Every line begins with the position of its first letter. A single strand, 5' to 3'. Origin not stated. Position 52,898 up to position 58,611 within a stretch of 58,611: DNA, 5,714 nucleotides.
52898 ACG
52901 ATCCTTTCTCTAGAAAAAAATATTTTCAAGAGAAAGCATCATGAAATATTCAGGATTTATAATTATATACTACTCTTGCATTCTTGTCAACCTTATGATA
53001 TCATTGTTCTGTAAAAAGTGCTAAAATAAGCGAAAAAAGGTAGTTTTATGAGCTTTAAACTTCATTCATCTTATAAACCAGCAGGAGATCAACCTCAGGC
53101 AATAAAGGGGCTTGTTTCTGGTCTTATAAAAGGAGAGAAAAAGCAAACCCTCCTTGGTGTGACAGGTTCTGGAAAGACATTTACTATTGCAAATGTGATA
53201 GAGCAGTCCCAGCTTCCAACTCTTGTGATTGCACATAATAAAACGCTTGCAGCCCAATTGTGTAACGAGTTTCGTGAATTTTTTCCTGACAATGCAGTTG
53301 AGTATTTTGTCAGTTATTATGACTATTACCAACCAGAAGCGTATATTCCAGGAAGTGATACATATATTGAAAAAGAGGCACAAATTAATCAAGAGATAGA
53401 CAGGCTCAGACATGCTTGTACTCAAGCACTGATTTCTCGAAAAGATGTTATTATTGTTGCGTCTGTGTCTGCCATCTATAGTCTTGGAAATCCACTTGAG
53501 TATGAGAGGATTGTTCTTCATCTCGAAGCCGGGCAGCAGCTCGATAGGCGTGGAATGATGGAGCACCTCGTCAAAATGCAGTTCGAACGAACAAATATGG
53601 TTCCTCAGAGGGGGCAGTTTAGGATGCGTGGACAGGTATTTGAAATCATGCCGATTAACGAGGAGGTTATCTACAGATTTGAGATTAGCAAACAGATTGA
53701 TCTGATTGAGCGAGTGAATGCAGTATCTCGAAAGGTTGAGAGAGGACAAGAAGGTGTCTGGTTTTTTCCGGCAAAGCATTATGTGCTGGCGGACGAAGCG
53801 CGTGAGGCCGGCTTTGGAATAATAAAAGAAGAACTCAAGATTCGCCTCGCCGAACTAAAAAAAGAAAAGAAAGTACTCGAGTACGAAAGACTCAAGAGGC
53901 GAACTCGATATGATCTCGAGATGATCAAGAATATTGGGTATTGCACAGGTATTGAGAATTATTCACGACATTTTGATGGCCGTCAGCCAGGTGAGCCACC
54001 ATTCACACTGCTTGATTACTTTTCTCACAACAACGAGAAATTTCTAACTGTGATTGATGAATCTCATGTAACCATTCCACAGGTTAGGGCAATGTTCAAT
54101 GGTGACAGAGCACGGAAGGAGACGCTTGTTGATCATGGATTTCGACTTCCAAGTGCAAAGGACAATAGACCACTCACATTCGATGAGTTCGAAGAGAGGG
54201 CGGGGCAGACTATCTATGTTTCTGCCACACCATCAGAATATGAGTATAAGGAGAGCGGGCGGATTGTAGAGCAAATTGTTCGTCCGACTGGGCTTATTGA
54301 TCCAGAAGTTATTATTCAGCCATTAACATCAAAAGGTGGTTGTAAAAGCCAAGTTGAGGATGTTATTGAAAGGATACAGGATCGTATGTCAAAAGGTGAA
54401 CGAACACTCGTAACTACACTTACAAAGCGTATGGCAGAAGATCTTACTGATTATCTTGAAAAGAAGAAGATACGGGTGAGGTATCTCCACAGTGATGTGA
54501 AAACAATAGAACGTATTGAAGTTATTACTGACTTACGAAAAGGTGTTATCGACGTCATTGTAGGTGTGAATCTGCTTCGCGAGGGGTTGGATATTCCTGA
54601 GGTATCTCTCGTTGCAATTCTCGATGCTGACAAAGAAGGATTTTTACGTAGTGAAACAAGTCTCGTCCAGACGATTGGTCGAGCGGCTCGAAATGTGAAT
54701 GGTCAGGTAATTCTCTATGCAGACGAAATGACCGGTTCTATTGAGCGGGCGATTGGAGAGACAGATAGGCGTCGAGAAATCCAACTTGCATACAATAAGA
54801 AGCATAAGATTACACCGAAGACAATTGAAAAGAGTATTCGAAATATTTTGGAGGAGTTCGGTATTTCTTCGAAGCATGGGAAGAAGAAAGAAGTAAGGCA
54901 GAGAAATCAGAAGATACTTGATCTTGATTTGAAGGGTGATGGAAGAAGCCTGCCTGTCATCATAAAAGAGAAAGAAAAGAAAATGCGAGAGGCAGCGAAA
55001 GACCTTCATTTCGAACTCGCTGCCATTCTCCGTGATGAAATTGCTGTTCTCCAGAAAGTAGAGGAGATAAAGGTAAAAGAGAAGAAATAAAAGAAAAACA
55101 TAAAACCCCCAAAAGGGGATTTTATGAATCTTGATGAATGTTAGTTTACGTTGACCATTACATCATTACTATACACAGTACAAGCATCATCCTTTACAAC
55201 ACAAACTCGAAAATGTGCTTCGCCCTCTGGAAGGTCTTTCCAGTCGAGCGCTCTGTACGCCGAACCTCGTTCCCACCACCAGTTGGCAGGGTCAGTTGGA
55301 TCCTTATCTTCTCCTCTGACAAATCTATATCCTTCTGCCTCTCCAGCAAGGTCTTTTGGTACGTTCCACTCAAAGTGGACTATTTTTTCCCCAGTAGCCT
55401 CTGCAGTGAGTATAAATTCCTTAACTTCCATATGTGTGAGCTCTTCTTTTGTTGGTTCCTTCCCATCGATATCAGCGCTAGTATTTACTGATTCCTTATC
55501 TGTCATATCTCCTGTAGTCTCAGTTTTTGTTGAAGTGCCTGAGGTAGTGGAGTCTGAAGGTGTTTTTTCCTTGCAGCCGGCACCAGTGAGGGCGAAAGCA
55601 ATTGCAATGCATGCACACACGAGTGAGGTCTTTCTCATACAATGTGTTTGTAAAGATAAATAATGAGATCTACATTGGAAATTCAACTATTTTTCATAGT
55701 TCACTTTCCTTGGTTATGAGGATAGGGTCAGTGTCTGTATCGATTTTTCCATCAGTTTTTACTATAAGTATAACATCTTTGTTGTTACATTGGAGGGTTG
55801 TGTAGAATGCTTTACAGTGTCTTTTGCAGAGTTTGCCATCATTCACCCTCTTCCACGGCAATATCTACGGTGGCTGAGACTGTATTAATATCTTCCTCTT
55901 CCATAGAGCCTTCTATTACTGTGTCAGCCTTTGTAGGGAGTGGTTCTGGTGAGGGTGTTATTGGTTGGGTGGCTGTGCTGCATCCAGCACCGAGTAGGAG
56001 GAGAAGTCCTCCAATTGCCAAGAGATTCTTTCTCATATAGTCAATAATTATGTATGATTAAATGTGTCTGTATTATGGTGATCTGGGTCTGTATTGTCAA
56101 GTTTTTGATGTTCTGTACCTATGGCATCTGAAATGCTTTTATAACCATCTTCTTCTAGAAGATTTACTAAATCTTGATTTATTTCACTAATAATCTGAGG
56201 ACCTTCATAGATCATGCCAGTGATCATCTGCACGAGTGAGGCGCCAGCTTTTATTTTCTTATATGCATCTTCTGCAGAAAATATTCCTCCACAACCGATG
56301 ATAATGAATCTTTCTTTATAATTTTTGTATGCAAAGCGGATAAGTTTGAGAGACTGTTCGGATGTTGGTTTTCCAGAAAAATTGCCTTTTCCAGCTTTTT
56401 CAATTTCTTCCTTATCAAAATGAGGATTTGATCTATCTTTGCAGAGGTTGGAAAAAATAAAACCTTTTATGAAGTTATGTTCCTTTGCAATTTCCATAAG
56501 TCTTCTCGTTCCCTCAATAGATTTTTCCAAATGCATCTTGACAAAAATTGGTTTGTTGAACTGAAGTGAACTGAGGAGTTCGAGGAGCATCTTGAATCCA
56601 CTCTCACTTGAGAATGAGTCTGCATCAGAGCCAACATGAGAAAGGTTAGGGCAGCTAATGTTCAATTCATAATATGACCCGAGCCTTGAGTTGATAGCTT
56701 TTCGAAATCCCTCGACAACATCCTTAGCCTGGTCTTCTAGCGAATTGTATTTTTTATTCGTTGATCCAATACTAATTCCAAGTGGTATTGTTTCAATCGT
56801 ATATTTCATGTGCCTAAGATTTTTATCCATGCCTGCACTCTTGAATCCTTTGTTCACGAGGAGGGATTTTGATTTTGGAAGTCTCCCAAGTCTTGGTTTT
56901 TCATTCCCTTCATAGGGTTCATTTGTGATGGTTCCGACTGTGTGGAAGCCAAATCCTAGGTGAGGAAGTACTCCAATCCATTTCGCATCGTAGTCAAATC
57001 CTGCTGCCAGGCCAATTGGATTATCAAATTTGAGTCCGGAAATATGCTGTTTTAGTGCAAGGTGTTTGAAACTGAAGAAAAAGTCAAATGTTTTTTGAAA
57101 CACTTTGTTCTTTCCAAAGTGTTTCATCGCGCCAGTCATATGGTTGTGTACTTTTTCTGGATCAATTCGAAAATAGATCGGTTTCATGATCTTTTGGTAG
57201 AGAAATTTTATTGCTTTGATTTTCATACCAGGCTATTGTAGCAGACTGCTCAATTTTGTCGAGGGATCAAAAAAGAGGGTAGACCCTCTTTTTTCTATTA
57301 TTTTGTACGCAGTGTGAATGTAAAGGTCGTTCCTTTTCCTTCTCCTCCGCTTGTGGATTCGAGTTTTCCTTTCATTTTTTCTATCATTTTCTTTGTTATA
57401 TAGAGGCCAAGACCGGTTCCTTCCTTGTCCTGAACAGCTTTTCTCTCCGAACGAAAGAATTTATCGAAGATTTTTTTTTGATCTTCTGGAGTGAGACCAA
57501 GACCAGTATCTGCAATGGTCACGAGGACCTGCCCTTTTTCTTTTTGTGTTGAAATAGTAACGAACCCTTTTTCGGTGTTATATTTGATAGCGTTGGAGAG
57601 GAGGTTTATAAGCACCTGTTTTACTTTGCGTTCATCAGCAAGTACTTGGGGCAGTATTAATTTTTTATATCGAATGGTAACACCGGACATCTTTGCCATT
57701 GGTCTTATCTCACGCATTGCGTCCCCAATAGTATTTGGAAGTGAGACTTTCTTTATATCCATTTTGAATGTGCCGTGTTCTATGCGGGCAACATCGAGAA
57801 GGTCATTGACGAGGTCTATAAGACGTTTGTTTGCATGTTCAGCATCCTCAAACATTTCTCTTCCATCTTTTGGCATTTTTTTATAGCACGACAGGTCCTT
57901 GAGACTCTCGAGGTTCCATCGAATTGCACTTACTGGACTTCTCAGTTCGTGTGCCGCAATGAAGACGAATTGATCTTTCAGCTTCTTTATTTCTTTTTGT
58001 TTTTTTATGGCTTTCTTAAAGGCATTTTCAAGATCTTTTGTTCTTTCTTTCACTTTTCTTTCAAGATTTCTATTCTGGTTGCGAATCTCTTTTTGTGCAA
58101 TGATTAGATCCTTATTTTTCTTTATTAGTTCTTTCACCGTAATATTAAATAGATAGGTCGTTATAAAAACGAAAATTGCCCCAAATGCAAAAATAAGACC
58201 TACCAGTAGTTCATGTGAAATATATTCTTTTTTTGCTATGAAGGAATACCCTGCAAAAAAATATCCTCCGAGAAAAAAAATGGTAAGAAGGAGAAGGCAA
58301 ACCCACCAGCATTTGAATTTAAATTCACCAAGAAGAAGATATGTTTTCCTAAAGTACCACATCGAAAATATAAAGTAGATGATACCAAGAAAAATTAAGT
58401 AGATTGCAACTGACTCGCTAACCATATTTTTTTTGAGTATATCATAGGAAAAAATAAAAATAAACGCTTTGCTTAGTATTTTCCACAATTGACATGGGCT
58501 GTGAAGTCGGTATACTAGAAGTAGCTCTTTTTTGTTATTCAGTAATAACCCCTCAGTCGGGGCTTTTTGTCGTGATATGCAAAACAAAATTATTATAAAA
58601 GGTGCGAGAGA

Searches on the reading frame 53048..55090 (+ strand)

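Call 61: search_protein_families(library=pfam, proteins=[window:53048-55090:+], max_evalue=0.00001)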
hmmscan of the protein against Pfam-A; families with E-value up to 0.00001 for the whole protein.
window:53048-55090:+ (680 aa): 6 families
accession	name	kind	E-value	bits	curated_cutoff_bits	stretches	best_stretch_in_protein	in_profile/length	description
PF12344.14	UvrB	-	6.1e-22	77.6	27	1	556-598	1-43/43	Ultra-violet resistance protein B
PF00271.37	Helicase_C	-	2e-21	76.8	23.5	1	440-549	7-109/110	Helicase conserved C-terminal domain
PF17757.6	UvrB_inter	-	1.2e-19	70.6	22.9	1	157-245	1-91/91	UvrB interaction domain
PF04851.21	ResIII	-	1.7e-11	44.7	22.5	1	11-136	4-130/164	Type III restriction enzyme, res subunit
PF02151.25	UVR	-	2.7e-09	36.9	21.5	1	639-670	4-35/36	UvrB/uvrC motif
PF00270.35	DEAD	-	4.4e-06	27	26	0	15-82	4-72/167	DEAD/DEAH box helicase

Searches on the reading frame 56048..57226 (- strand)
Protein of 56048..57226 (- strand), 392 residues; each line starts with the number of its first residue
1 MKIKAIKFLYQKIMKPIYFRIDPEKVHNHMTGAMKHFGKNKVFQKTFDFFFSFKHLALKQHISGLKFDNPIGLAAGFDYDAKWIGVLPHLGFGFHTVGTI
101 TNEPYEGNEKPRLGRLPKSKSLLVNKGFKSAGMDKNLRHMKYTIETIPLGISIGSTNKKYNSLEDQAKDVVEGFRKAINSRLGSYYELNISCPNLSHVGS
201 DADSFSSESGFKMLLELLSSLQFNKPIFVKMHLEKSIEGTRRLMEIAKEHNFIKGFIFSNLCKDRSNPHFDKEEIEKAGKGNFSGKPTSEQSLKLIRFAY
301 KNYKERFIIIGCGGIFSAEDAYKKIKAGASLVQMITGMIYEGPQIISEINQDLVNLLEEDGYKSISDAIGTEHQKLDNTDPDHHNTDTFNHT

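Call 63: search_protein_families(library=ncbifam, proteins=[window:56048-57226:-], max_evalue=0.001)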
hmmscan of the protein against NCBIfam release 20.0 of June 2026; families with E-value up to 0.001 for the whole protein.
window:56048-57226:- (392 aa): 16 families
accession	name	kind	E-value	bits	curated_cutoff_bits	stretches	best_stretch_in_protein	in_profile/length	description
NF003651.0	PRK05286.2-4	equivalog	2.3e-91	306.2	448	1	15-373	14-376/377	quinone-dependent dihydroorotate dehydrogenase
NF003652.0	PRK05286.2-5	equivalog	2.9e-84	283.2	267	1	9-365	2-352/353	quinone-dependent dihydroorotate dehydrogenase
TIGR01036.1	pyrD_sub2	equivalog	2.7e-73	246.8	200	1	12-373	2-355/356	dihydroorotate dehydrogenase (quinone)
NF003649.0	PRK05286.2-2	equivalog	5e-71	239.5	505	1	12-372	4-349/351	quinone-dependent dihydroorotate dehydrogenase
NF003645.0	PRK05286.1-2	equivalog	4.1e-69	233.1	366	1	10-375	5-357/359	quinone-dependent dihydroorotate dehydrogenase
NF003647.0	PRK05286.1-5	equivalog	1.5e-68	231.3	619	1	12-371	3-352/354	quinone-dependent dihydroorotate dehydrogenase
NF003648.0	PRK05286.2-1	equivalog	1.3e-65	221.6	433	1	9-374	3-357/360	quinone-dependent dihydroorotate dehydrogenase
NF003650.0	PRK05286.2-3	equivalog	7.1e-63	212.8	477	1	5-374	11-390/393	quinone-dependent dihydroorotate dehydrogenase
NF003646.0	PRK05286.1-4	equivalog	4.9e-57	193.2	457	1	12-354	4-337/341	quinone-dependent dihydroorotate dehydrogenase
NF003644.0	PRK05286.1-1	equivalog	1.2e-52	179.1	418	1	10-351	2-334/336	quinone-dependent dihydroorotate dehydrogenase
TIGR01037.2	pyrD_sub1_fam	subfamily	2.5e-26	92.5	270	1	58-373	1-300/300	dihydroorotate dehydrogenase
NF041011.1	dihydoor_dh_Arch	equivalog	4e-26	91.8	330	1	61-373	2-288/289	dihydroorotate dehydrogenase PyrD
NF005574.0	PRK07259.1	equivalog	6.2e-25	87.7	269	1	57-373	4-303/304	dihydroorotate dehydrogenase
NF002702.0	PRK02506.1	equivalog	4.2e-20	72.1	301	1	59-371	5-308/313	dihydroorotate oxidase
NF006183.0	PRK08318.1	equivalog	8.9e-13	47.8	335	1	132-379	82-326/422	NAD-dependent dihydropyrimidine dehydrogenase subunit PreA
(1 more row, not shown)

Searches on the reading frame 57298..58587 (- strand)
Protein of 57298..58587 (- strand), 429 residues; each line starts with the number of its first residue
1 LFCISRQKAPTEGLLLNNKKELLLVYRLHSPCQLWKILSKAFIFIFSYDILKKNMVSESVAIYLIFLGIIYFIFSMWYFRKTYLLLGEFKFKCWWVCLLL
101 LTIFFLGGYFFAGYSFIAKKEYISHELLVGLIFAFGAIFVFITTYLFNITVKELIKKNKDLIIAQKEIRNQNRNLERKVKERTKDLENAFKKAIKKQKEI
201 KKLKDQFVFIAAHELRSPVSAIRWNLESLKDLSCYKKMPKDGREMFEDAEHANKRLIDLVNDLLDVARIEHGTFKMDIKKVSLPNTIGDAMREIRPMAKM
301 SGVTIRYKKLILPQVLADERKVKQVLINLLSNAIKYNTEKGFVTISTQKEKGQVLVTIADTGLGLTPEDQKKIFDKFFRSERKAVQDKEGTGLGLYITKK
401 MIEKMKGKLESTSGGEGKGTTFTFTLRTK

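Call 63: search_protein_families(library=ncbifam, proteins=[window:57298-58587:-], max_evalue=0.001)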
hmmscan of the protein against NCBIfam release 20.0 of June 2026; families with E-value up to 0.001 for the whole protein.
window:57298-58587:- (429 aa): 83 families (the best 25 are shown)
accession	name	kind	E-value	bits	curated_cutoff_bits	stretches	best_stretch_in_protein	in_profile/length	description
NF046044.1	PnpS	equivalog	5.8e-49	167.1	400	1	192-426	158-389/390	two-component system histidine kinase PnpS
TIGR02966.1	phoR_proteo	equivalog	3.2e-48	164.4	334.2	1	152-426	61-333/333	phosphate regulon sensor histidine kinase PhoR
NF011874.0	PRK15347.1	equivalog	1.1e-44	152.8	852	1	168-426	366-612/921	two component system sensor kinase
NF041735.1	hist_kin_RppB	equivalog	1.3e-44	152.7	400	1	204-426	216-437/438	two-component system sensor histidine kinase RppB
NF033092.0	HK_WalK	equivalog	2.3e-43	148.7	725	1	193-426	361-592/594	cell wall metabolism sensor histidine kinase WalK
TIGR02956.1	TMAO_torS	equivalog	6.7e-43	146.9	676.5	1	149-427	399-681/967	TMAO reductase system sensor histidine kinase/response regulator TorS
NF047874.1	MASE3_PAS_HK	subfamily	2.5e-41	142.2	560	1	178-427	384-624/655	MASE3 domain-containing sensor histidine kinase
NF006800.0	PRK09303.1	equivalog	1.4e-38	132.9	342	1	169-426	112-375/383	histidine kinase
NF040691.1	MtrAB_MtrB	equivalog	8.7e-38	130.6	450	1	187-426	254-490/507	MtrAB system histidine kinase MtrB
NF045911.1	TCSHisKinNblS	equivalog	2.3e-37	128.7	1000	1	180-427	365-619/621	two-component system sensor histidine kinase NblS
NF008312.0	PRK11100.1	equivalog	2.9e-36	125.3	356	1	136-425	188-471/477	two-component system sensor histidine kinase CreC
NF041880.1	EPS_EpsF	equivalog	2.2e-35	122.1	900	1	185-425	256-490/492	response regulator EpsF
NF038297.2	hybrid_HK_HrmK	equivalog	7e-35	120.7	725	1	178-426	210-455/607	hybrid histidine kinase/response regulator HrmK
NF008468.0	PRK11360.1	equivalog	3e-33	115.1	646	1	211-428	403-608/616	two-component system sensor histidine kinase AtoS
NF008318.0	PRK11107.1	equivalog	3.5e-33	114.7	890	1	193-427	282-517/920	two-component sensor histidine kinase BarA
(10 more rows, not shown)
